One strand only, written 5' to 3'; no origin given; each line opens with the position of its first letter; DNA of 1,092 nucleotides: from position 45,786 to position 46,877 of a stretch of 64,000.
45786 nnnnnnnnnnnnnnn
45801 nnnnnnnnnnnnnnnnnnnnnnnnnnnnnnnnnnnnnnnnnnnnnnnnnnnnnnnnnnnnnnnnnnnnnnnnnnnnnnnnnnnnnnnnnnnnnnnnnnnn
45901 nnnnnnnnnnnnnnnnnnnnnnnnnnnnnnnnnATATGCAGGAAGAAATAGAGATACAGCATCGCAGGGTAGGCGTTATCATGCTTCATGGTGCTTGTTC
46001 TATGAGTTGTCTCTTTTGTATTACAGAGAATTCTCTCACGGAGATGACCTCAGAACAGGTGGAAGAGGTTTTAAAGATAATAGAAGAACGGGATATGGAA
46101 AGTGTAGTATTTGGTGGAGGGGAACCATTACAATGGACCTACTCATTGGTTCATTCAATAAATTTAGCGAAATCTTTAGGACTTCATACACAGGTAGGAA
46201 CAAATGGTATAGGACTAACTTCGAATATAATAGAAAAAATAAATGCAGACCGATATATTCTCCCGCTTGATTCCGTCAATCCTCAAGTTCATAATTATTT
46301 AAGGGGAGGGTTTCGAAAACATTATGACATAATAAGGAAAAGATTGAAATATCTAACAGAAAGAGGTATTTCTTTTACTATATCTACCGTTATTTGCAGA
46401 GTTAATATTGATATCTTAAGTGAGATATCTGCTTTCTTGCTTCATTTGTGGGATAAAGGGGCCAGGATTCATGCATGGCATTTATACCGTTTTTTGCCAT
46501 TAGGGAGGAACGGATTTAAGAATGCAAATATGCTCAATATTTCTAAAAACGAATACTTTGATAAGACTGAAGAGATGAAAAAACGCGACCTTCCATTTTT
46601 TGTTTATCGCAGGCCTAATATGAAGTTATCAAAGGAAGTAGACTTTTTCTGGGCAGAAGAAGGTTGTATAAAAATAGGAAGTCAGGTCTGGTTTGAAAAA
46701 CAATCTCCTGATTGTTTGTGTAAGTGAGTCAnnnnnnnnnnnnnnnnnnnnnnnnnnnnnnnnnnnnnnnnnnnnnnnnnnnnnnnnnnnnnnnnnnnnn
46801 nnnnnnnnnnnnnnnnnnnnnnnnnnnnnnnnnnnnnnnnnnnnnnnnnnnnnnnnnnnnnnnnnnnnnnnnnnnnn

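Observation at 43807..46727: Orphan tandem of a B12-binding class-B radical SAM enzyme (with long C-terminal extension) and a small radical SAM protein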

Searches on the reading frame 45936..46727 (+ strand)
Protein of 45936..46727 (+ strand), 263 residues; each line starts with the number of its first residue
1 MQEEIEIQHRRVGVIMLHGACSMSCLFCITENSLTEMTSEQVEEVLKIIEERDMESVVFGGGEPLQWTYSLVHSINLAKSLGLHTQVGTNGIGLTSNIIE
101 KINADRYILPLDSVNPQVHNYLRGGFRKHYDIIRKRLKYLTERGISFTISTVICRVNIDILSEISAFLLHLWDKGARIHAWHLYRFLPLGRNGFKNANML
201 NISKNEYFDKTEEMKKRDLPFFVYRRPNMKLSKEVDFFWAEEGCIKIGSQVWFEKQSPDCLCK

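Call 5: search_protein_families(library=pfam, proteins=[window:45936-46727:+], max_evalue=0.01)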
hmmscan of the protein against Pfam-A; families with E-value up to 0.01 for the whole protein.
window:45936-46727:+ (263 aa): 2 families
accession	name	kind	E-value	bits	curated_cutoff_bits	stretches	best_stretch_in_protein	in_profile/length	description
PF04055.27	Radical_SAM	-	7.7e-15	55.9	29.5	1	19-163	5-161/166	Radical SAM superfamily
PF13353.11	Fer4_12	-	0.0026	18.5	22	1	18-78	12-77/137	4Fe-4S single cluster domain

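Call 6: search_protein_families(library=ncbifam, proteins=[window:45936-46727:+], max_evalue=0.01)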
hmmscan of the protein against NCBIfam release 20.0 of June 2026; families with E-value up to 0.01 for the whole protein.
window:45936-46727:+ (263 aa): 53 families (the best 25 are shown)
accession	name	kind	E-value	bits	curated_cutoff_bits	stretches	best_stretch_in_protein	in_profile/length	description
TIGR04055.1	rSAM_NirJ2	equivalog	3.8e-16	59.5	500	1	20-206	9-194/326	putative heme d1 biosynthesis radical SAM protein NirJ2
TIGR04053.2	TIGR04053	equivalog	1.1e-14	54.5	395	1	20-193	17-193/366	TIGR04053 family radical SAM/SPASM domain-containing protein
NF038283.1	viperin_w_prok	equivalog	2.2e-14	53.3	180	1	19-209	10-208/281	viperin family antiviral radical SAM protein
TIGR04303.1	GeoRSP_rSAM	equivalog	2.5e-13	50.3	400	1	19-169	13-165/325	GeoRSP system radical SAM/SPASM protein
TIGR04545.1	rSAM_ahbD_hemeb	equivalog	4.5e-13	49.3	500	1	20-208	9-195/339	heme b synthase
TIGR03962.1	mycofact_rSAM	equivalog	6.4e-13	48.6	265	1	19-168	20-173/339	mycofactocin radical SAM maturase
TIGR02109.1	PQQ_syn_pqqE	equivalog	1.7e-10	40.4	381.35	1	20-171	16-172/358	pyrroloquinoline quinone biosynthesis protein PqqE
TIGR04317.1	W_rSAM_matur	equivalog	2.5e-10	40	380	1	15-233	8-232/349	tungsten cofactor oxidoreductase radical SAM maturase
TIGR02493.1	PFLA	equivalog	5.3e-10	39.1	231.75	1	15-199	20-210/235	pyruvate formate-lyase-activating protein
TIGR02495.1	NrdG2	equivalog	1.1e-09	37.9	131.15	1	15-158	20-168/193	anaerobic ribonucleoside-triphosphate reductase activating protein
TIGR03977.1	rSAM_pair_HxsC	equivalog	1.2e-09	37.5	267.9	1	14-233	28-255/292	His-Xaa-Ser system radical SAM maturase HxsC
TIGR02668.1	moaA_archaeal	equivalog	2.4e-09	36.6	325.25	1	15-217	14-220/303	GTP 3',8-cyclase MoaA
NF045574.1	sacti_mat_StsB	exception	9e-09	34.7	625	1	20-171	105-259/466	StsB family radical SAM/SPASM domain sactipeptide maturase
NF038332.1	rSAM_rare_HxsC4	exception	1.4e-08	34.3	500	1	2-169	6-182/335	radical SAM protein HxsC4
NF050035.1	rSAM_WgK_link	exception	1.6e-08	33.9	650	1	17-150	15-157/367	radical SAM/SPASM peptide maturase WgkB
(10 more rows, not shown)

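Call 8: search_solved_structures(query=window:45936-46727:+, max_evalue=1)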
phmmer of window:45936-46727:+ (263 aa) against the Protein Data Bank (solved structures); distinct sequences matched with E-value up to 1: 25.
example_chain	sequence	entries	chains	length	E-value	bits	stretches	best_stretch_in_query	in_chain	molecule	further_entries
9dfn_A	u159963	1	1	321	6e-05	25.9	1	20-159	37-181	Radical SAM core domain-containing protein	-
9dfu_A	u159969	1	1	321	6.2e-05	25.9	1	20-159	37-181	Radical SAM core domain-containing protein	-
6b4c_A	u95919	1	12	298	0.00025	23.9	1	20-165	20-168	Viperin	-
9dgw_A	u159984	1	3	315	0.00029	23.7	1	20-165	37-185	Radical SAM core domain-containing protein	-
9dfw_A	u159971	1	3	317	0.00033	23.5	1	20-161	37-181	Radical SAM core domain-containing protein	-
7n7i_A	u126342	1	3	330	0.00033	23.5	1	20-165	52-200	Viperin-like enzyme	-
5vsl_A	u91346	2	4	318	0.0014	21.4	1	20-160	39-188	Radical S-adenosyl methionine domain-containing protein 2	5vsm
6efn_A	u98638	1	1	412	0.0016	21.2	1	15-164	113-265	Sporulation killing factor maturation protein SkfB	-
2z2u_A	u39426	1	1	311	0.0017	21.1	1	60-172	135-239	UPF0026 protein MJ0257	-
6q2p_A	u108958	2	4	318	0.0018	21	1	20-160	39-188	Radical S-adenosyl methionine domain-containing protein 2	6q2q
6djt_A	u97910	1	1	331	0.002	20.9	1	60-172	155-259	S-adenosyl-L-methionine-dependent tRNA 4-demethylwyosine synthase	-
5v1q_A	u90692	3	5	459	0.0049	19.6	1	20-167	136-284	Radical SAM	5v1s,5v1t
7vob_C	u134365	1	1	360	0.045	16.5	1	14-125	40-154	Cytosylglucuronate decarboxylase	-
7voc_C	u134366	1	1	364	0.046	16.5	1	14-125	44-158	Cytosylglucuronate decarboxylase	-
7o1p_A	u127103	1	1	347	0.13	15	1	13-125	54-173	[FeFe] hydrogenase maturase subunit HydE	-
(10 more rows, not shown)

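Call 10: find_homologous_proteins(query=window:45936-46727:+, max_evalue=0.00001)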
Query window:45936-46727:+ (263 aa): 94 proteins with E <= 0.00001 among 798 candidates.
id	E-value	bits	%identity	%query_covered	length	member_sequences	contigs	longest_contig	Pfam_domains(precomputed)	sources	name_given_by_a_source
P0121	1.8e-177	606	100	100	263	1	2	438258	PF04055.28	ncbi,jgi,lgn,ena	-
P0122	5.1e-149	513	83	99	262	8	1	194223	PF04055.28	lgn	-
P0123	4.3e-142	490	79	99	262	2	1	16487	PF04055.28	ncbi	-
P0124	7.7e-140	483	77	99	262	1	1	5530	PF04055.28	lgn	-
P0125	6.3e-137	473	73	99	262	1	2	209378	PF04055.28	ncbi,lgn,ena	-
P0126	2.3e-132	458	74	99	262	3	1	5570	PF04055.28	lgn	-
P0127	2.8e-128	445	72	99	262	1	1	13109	PF04055.28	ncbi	-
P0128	1.2e-126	440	70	99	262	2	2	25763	PF04055.28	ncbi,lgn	-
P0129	1.5e-124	433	70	98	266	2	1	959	PF04055.28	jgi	-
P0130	3.4e-118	412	67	96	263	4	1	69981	PF04055.28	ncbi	-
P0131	4.5e-115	402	78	83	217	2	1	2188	PF04055.28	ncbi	ncbi:MAG: radical SAM protein, partial [Candidatus Hydrogenedens sp.]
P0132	9.4e-103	361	61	94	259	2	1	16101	PF04055.28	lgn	-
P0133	2.5e-102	360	83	70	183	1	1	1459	-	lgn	-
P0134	4.2e-102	359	60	95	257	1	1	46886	PF04055.28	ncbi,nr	ncbi:MAG: radical SAM protein [Candidatus Hydrogenedentes bacterium]|nr:radical SAM protein [Candida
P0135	5.1e-100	352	59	94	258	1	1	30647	PF04055.28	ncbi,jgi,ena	-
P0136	5.5e-97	342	58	94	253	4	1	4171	PF04055.28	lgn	-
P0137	1.1e-87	312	57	95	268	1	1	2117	PF04055.28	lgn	-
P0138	9.7e-62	227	41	96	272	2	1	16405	PF04055.28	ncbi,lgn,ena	-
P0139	8.9e-58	214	41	95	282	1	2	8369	PF04055.28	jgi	jgi:MoaA/NifB/PqqE/SkfB family radical SAM enzyme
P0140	3.4e-57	212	40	92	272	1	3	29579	PF04055.28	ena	-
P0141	3.4e-56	209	39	94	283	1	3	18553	PF04055.28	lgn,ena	-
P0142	3.5e-56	209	42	92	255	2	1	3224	PF04055.28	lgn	-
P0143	4.1e-56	208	42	91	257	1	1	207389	PF04055.28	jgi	jgi:MoaA/NifB/PqqE/SkfB family radical SAM enzyme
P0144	6.0e-55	205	43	92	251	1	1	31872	PF04055.28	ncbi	-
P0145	1.5e-54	203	42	92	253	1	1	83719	PF04055.28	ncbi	ncbi:MAG: radical SAM protein [Planctomycetota bacterium]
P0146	9.1e-54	201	46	86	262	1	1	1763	PF04055.28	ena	-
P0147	6.1e-53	198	39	93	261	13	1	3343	PF04055.28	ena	-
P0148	1.5e-52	197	40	91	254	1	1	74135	PF04055.28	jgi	jgi:MoaA/NifB/PqqE/SkfB family radical SAM enzyme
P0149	2.0e-52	196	41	91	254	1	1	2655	PF04055.28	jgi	jgi:MoaA/NifB/PqqE/SkfB family radical SAM enzyme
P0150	2.3e-52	196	41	92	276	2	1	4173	PF04055.28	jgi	-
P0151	3.1e-52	196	42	91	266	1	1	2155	PF04055.28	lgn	-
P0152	4.7e-52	195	40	92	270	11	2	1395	PF04055.28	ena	-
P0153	1.4e-51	194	42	90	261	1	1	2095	PF04055.28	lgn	-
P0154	3.5e-51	192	42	90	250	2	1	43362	PF04055.28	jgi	jgi:MoaA/NifB/PqqE/SkfB family radical SAM enzyme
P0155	4.0e-51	192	37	94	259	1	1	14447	PF04055.28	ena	-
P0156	5.6e-51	192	39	93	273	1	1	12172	PF04055.28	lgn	-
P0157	6.1e-51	192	38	90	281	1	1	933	PF04055.28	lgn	-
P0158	8.0e-51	191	41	91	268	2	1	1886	PF04055.28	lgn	-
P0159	8.9e-51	191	39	93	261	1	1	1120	PF04055.28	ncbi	-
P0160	2.2e-50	190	40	92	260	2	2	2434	PF04055.28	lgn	-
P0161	3.3e-50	189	40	90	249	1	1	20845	PF04055.28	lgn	-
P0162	3.6e-50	189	39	94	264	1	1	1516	PF04055.28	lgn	-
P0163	3.7e-50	189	40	91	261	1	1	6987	PF04055.28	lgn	-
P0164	7.6e-50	188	40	91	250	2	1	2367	PF04055.28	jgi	jgi:MoaA/NifB/PqqE/SkfB family radical SAM enzyme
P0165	5.0e-49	185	39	91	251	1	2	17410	PF04055.28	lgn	-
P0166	6.7e-49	185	40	89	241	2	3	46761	PF04055.28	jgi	jgi:MoaA/NifB/PqqE/SkfB family radical SAM enzyme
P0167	9.4e-49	184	41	91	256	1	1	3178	PF04055.28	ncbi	-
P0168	1.3e-48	184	39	94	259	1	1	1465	PF04055.28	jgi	jgi:MoaA/NifB/PqqE/SkfB family radical SAM enzyme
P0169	1.9e-48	183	39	91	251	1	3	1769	PF04055.28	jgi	jgi:MoaA/NifB/PqqE/SkfB family radical SAM enzyme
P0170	2.1e-48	183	39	89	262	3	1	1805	PF04055.28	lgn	-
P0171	9.2e-48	181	39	90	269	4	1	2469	PF04055.28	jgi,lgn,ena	-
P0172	9.7e-48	181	37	94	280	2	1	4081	PF04055.28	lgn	-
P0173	1.0e-47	181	35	98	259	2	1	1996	PF04055.28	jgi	-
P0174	2.2e-47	180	38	92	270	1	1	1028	PF04055.28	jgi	-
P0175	2.4e-47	180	37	95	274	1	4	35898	PF04055.28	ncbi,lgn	-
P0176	4.2e-47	179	39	94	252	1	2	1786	PF04055.28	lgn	-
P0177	4.3e-47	179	39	91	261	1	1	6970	PF04055.28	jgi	-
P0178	8.0e-47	178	38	91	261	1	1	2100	PF04055.28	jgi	jgi:MoaA/NifB/PqqE/SkfB family radical SAM enzyme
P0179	1.3e-46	177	43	80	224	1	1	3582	PF04055.28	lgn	-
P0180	1.6e-46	177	41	87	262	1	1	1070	PF04055.28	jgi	-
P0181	2.0e-46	177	41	88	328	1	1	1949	PF04055.28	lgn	-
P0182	2.9e-46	176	40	89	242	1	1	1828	PF04055.28,PF13353.12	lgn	-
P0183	7.0e-46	175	39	90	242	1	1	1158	PF04055.28,PF13353.12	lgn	-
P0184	1.0e-45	174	39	90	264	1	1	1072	PF04055.28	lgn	-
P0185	1.2e-45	174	41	88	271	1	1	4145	PF04055.28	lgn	-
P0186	1.6e-45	174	42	81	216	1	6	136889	PF04055.28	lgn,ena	-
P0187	1.9e-45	174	37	97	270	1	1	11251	PF04055.28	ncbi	-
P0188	4.2e-45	172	38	90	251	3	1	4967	PF04055.28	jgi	-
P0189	4.6e-45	172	38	89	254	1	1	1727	PF04055.28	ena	-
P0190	5.7e-45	172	36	97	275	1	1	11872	PF04055.28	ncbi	-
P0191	7.0e-45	172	38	91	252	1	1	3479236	PF04055.28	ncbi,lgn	ncbi:MAG: radical SAM protein [Holophagaceae bacterium]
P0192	8.8e-45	171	41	83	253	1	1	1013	PF04055.28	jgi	jgi:MoaA/NifB/PqqE/SkfB family radical SAM enzyme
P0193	1.1e-44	171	37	89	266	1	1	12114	PF04055.28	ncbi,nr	ncbi:MAG: radical SAM protein [Planctomycetes bacterium]|nr:radical SAM protein [Planctomycetota bac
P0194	1.1e-44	171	39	90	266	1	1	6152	PF04055.28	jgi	jgi:MoaA/NifB/PqqE/SkfB family radical SAM enzyme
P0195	1.4e-44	171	35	92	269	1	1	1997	PF04055.28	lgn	-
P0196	2.4e-44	170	37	91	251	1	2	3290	PF04055.28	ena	-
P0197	4.1e-44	169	36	91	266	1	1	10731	PF04055.28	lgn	-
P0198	7.7e-44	168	38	91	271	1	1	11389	PF04055.28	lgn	-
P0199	1.2e-43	168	35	90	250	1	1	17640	PF04055.28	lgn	-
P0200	4.4e-43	166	36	90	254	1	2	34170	PF04055.28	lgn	-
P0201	5.3e-43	166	38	89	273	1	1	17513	PF04055.28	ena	-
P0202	5.2e-42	162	36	93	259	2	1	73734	PF04055.28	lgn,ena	-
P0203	2.5e-41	160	37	91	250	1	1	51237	PF04055.28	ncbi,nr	ncbi:MAG: radical SAM protein [Planctomycetota bacterium]|nr:MAG: radical SAM protein [Planctomyceto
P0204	9.5e-41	158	36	84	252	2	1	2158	PF04055.28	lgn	-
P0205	6.4e-40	155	36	91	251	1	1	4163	PF04055.28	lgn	-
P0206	1.5e-36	144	39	82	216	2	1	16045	PF04055.28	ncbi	-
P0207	2.4e-33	134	34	88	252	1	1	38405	PF04055.28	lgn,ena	-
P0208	2.8e-33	134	32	90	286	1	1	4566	PF04055.28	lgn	-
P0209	4.9e-33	133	33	92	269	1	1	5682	PF04055.28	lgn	-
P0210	6.6e-33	132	34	96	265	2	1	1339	PF04055.28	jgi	jgi:MoaA/NifB/PqqE/SkfB family radical SAM enzyme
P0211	1.0e-32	132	34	89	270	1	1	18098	PF04055.28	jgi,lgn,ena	-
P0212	2.8e-32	130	37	68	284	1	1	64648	PF04055.28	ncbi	ncbi:MAG: radical SAM protein [Planctomycetota bacterium]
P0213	8.6e-31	125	33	92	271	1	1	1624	PF04055.28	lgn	-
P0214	4.5e-29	120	32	92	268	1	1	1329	PF04055.28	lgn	-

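Call 11: find_encoding_contigs(protein=P0143, flank=8000, max_places=2)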
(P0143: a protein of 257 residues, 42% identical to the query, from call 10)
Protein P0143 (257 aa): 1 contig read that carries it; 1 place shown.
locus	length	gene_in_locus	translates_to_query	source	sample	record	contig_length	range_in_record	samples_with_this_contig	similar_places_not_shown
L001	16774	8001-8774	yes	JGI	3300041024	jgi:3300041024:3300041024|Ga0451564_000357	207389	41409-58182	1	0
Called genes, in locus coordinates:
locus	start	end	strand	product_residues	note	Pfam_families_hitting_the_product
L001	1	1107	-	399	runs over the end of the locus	-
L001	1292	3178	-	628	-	PF14339:DUF4394 (faint)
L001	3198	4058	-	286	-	PF13432:TPR_16 (weak)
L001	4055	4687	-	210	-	PF04542:Sigma70_r2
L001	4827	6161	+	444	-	PF01435:Peptidase_M48, PF07719:TPR_2 (faint), PF13428:TPR_14 (faint), PF13432:TPR_16 (faint), PF14559:TPR_19 (weak)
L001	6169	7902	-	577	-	-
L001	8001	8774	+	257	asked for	PF04055:Radical_SAM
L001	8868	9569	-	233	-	PF13489:Methyltransf_23 (weak), PF01209:Ubie_methyltran, PF13847:Methyltransf_31, PF08241:Methyltransf_11, PF08242:Methyltransf_12, PF13649:Methyltransf_25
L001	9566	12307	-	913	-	PF13240:Zn_Ribbon_1 (weak), PF00069:Pkinase, PF01636:APH (faint), PF07714:PK_Tyr_Ser-Thr, PF03109:ABC1 (weak)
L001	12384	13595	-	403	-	-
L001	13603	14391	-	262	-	PF07044:DUF1329 (weak), PF17131:TP_0789-like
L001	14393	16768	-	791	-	PF03176:MMPL, PF00873:ACR_tran (faint), PF02460:Patched (weak), PF12349:Sterol-sensing (weak), PF03176:MMPL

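Call 12: find_encoding_contigs(protein=P0191, flank=8000, max_places=2)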
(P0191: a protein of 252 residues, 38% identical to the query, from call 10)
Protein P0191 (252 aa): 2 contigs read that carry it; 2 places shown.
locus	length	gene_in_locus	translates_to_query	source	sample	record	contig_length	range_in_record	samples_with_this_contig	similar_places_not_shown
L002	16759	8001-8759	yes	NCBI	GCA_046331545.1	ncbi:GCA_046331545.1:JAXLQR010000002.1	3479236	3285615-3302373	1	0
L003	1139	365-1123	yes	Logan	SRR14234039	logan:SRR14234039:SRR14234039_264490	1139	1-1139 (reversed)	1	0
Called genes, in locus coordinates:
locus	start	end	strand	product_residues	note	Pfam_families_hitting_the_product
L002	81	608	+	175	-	PF04978:MST (weak), PF12867:DinB_2, PF11716:MDMPI_N (weak)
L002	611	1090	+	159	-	-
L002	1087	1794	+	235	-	PF04452:Methyltrans_RNA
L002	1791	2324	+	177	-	PF00583:Acetyltransf_1, PF13673:Acetyltransf_10, PF13508:Acetyltransf_7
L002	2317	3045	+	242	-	PF00912:Transgly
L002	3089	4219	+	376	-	PF01112:Asparaginase_2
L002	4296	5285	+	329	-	PF00056:Ldh_1_N, PF02866:Ldh_1_C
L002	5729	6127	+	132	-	PF08570:DUF1761 (weak)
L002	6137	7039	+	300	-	PF01738:DLH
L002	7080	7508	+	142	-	PF22636:FlK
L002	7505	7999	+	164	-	PF04978:MST, PF12867:DinB_2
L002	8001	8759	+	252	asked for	PF04055:Radical_SAM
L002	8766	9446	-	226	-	PF01209:Ubie_methyltran (weak), PF08241:Methyltransf_11, PF08242:Methyltransf_12, PF13649:Methyltransf_25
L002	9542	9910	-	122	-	PF06262:Zincin_1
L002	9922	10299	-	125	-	-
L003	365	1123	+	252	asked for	PF04055:Radical_SAM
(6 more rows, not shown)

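Call 13: find_encoding_contigs(protein=P0145, flank=8000, max_places=2)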
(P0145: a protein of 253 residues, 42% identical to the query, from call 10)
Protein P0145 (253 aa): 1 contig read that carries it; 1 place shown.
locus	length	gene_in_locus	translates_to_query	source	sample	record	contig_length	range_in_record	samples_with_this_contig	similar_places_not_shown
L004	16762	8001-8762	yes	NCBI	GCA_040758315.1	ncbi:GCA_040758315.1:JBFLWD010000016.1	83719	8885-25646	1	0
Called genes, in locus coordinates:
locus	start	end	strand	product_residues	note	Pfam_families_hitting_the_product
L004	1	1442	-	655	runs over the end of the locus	PF02737:3HCDH_N, PF00725:3HCDH (faint), PF00378:ECH_1, PF16113:ECH_2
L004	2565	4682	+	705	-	PF13243:SQHop_cyclase_C (faint)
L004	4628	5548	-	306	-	PF00246:Peptidase_M14, PF24827:AstE_AspA_cat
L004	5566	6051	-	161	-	PF07977:FabA, PF22818:ApeI-like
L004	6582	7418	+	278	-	PF04072:LCM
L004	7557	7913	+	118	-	PF02635:DsrE (weak)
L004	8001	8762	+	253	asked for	PF04055:Radical_SAM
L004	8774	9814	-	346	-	-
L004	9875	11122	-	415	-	PF01663:Phosphodiest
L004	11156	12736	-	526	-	PF13517:FG-GAP_3 (faint), PF23727:Beta-prop_FAM234A_B (faint), PF01839:FG-GAP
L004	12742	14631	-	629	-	PF07602:DUF1565 (faint), PF13229:Beta_helix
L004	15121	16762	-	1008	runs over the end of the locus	-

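Call 61: predict_structure(alignment_id=A2)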
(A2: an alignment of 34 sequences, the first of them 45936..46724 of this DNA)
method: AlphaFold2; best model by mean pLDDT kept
length: 263 residues; sequences in the alignment: 34
mean_pLDDT: 93.0   pTM: 0.90
mean pLDDT of the five models: 93.0, 92.5, 92.4, 91.9, 91.6
residues with pLDDT >= 90: 224; 70-90: 22; 50-70: 10; < 50: 7
segments of 3 or more residues with pLDDT < 50: 1-3, 260-263
pLDDT, mean of each block of 10 residues (from residue 1): 56 96 92 94 98 97 95 98 98 97 97 98 92 98 98 98 98 98 95 94 97 97 92 92 96 70 41
secondary structure, 60 per line:
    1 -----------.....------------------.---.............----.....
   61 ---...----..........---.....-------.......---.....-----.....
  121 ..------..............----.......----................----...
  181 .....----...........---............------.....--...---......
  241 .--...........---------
elements in order: E12-16 H39-51 E56-60 H71-80 E84-88 H96-102 E106-110 H116-122 H129-142 E147-153 H158-173 E178-185 H190-200 H204-215 E222-226 E235-241 E244-247 H248-254
